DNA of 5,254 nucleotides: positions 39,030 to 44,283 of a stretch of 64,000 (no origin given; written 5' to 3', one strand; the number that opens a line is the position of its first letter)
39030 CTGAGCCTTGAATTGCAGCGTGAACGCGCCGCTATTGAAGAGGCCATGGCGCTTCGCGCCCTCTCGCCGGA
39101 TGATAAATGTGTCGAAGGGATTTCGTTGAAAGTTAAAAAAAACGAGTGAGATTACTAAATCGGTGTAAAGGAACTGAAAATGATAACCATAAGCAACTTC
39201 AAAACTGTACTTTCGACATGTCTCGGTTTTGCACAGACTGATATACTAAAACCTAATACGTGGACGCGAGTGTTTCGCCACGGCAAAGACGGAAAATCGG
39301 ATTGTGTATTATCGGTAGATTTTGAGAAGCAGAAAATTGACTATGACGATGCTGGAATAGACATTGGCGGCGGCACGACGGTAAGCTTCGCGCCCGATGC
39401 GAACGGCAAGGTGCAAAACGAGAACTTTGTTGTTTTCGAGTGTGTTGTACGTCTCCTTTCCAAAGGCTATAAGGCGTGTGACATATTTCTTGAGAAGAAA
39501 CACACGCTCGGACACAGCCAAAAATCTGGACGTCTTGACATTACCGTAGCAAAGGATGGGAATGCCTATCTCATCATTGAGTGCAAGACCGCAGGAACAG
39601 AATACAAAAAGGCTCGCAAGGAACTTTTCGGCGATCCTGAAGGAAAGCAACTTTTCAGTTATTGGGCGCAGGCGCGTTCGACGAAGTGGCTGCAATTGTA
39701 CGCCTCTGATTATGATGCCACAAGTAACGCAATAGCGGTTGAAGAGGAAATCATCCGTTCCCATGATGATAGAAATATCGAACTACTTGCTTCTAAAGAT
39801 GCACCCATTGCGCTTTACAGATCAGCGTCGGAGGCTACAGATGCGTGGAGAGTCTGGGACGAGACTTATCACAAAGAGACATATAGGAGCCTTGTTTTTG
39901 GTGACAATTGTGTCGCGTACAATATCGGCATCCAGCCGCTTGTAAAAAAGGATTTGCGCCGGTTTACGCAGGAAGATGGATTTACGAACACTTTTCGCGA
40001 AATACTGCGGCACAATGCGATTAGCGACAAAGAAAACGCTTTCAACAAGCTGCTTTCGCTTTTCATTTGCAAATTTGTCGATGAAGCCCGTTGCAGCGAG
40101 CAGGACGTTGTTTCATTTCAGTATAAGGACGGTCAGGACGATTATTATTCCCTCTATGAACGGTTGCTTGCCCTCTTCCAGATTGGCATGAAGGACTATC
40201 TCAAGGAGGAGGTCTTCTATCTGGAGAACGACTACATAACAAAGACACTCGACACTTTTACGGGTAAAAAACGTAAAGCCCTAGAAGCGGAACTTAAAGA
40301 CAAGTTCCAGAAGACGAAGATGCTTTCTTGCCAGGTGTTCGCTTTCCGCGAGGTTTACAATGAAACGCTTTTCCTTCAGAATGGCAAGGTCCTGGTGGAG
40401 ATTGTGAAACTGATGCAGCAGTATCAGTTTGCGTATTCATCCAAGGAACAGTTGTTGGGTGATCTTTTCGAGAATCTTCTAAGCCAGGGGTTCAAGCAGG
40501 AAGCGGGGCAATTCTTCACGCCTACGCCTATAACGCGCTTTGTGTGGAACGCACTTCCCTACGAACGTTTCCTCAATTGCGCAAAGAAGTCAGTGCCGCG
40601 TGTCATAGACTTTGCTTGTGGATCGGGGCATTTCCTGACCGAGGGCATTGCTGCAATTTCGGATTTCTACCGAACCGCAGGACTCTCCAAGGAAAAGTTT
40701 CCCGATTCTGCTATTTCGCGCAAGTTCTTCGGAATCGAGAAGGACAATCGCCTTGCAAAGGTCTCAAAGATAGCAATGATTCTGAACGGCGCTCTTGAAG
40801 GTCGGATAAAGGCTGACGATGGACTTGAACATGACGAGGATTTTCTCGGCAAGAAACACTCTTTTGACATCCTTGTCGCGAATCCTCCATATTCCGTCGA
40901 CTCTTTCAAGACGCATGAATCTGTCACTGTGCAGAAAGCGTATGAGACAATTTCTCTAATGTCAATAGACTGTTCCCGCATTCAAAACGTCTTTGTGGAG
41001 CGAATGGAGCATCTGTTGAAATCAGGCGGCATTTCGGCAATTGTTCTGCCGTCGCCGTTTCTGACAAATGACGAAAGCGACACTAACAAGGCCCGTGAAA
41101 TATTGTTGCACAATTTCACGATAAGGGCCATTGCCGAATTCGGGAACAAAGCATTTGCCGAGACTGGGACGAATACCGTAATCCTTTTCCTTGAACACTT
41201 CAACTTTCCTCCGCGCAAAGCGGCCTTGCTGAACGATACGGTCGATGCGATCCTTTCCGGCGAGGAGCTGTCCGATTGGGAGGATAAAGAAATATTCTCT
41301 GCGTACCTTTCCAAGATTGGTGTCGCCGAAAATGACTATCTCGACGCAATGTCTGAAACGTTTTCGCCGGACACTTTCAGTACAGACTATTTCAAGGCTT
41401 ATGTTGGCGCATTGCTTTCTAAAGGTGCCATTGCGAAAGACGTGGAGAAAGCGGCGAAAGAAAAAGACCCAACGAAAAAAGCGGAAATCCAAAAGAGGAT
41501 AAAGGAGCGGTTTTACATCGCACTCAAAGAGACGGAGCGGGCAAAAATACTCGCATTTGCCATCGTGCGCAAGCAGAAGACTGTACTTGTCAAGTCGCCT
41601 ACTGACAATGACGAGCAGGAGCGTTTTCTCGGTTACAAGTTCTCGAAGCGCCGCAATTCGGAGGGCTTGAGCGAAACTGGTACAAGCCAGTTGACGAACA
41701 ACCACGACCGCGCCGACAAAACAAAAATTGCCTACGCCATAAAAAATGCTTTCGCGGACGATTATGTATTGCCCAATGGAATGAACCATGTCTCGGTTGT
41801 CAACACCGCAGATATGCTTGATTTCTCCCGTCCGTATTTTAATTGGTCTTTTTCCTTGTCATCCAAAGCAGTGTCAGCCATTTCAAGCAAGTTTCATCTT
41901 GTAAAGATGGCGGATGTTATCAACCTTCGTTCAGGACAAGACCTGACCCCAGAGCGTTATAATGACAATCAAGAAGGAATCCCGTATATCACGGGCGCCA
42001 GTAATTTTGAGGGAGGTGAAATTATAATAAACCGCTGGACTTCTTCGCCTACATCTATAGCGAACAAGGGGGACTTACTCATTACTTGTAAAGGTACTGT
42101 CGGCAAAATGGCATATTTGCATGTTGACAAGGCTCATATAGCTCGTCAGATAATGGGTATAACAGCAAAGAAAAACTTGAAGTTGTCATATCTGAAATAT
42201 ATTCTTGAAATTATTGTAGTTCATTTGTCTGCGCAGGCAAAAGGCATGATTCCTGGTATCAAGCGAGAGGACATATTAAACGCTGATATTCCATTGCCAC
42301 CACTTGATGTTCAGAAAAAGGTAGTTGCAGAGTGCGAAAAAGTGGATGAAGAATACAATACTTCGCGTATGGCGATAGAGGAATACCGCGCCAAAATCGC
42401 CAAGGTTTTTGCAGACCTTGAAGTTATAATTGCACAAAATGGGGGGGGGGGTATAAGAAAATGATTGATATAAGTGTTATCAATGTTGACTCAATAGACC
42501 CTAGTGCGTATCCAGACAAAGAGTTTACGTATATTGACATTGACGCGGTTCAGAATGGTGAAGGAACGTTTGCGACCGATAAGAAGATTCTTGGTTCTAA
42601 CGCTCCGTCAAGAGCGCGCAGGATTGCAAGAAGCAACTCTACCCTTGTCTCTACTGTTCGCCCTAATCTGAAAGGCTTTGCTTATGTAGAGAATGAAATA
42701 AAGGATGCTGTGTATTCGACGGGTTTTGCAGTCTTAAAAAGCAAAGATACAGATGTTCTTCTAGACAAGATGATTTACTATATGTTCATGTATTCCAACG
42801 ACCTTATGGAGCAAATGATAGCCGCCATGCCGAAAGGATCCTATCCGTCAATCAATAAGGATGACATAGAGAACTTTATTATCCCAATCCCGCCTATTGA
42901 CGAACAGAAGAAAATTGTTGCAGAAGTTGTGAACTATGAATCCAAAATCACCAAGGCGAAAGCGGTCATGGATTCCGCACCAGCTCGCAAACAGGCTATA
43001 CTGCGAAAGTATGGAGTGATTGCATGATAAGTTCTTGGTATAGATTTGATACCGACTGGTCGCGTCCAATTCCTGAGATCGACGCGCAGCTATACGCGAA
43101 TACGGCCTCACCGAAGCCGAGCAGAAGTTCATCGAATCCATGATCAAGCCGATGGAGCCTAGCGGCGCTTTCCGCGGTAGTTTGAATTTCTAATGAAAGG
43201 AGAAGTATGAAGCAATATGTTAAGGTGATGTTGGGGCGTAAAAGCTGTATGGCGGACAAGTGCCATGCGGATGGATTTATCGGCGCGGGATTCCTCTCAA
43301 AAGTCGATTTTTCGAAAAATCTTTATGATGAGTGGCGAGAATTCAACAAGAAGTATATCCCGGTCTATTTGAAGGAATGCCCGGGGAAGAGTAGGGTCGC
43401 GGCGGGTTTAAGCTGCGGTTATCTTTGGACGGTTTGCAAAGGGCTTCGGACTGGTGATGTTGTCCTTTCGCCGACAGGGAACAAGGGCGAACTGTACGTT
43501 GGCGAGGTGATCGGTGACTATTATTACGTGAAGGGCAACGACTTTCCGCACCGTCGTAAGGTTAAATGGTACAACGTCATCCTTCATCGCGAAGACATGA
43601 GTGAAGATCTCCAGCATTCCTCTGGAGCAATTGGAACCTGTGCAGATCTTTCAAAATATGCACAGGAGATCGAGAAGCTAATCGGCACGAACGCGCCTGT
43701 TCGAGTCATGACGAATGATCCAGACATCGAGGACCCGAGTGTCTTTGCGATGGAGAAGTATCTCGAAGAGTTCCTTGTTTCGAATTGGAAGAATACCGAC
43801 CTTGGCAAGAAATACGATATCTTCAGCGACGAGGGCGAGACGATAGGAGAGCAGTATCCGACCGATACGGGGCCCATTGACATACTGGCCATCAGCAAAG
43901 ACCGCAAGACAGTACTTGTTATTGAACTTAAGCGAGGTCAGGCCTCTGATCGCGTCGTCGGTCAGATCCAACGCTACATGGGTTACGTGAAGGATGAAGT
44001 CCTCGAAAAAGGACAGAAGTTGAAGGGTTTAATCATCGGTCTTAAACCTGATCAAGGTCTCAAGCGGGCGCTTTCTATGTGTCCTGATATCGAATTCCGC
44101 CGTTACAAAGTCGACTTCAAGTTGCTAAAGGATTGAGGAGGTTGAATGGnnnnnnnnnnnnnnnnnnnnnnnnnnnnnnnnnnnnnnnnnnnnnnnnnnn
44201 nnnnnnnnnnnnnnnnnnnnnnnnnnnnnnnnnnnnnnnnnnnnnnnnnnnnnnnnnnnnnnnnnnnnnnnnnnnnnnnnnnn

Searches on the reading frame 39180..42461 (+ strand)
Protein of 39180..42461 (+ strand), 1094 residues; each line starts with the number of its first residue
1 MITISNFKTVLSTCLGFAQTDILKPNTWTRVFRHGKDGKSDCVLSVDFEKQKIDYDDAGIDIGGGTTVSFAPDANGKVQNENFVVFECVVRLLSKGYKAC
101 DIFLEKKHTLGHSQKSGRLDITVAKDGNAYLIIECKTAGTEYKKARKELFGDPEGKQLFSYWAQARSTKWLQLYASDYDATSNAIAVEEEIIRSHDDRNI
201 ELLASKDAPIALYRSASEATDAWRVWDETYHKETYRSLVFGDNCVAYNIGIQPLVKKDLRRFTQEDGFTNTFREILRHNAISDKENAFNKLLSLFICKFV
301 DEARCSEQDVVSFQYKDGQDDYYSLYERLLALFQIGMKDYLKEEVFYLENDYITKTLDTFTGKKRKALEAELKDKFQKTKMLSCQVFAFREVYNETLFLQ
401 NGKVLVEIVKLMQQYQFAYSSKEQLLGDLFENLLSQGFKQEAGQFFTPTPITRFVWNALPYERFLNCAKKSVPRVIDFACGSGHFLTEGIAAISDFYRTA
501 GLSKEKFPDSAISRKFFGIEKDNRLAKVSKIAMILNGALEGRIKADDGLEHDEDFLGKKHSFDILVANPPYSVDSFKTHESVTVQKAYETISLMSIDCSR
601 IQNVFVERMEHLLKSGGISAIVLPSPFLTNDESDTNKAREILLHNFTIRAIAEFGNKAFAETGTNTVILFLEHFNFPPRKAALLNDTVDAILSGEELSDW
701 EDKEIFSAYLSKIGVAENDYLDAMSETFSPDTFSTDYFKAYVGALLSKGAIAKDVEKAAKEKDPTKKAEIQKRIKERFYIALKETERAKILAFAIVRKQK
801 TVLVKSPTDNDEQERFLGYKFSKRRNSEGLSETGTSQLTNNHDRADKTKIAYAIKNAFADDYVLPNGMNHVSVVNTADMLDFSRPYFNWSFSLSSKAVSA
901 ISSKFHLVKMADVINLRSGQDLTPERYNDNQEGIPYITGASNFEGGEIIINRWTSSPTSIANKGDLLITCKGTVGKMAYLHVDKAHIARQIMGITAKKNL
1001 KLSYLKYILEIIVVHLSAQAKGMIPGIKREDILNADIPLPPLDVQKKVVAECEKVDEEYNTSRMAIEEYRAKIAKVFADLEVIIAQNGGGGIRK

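Call 73: search_protein_families(library=pfam, proteins=[window:39180-42461:+], max_evalue=0.00001)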
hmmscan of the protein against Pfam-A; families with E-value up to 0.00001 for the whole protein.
window:39180-42461:+ (1094 aa): 3 families
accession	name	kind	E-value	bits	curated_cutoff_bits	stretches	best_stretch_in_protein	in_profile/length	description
PF02384.22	N6_Mtase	-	8.9e-28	97.9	20.4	1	423-675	3-234/311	N-6 DNA Methylase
PF07669.17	Eco57I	-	7.7e-13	49.3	25.3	1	543-658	53-170/171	Eco57I restriction-modification methylase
PF01420.25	Methylase_S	-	7.8e-12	46.2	22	1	905-1058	4-157/168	Type I restriction modification DNA specificity domain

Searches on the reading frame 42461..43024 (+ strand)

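Call 73: search_protein_families(library=pfam, proteins=[window:42461-43024:+], max_evalue=0.00001)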
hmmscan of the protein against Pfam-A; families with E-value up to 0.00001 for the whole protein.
window:42461-43024:+ (188 aa): 1 family
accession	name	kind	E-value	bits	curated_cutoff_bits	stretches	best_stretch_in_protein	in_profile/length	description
PF01420.25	Methylase_S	-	1.4e-10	42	22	1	67-165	67-160/168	Type I restriction modification DNA specificity domain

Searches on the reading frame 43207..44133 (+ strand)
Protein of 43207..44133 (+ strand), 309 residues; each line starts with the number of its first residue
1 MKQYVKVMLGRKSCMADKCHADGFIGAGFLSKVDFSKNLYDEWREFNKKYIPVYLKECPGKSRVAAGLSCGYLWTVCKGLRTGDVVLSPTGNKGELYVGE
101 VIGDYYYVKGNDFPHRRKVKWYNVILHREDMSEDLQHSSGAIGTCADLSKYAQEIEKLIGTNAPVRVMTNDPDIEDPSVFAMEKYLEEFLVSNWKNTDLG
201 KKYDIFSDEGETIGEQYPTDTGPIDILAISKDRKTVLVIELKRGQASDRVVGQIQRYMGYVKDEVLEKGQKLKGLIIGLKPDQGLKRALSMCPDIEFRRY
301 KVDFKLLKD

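Call 73: search_protein_families(library=pfam, proteins=[window:43207-44133:+], max_evalue=0.00001)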
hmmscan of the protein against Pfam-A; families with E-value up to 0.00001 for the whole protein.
window:43207-44133:+ (309 aa): 1 family
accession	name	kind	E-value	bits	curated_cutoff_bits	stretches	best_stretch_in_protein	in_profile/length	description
PF01939.22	NucS_C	-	2.8e-07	31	24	1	212-277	22-84/124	Endonuclease NucS C-terminal domain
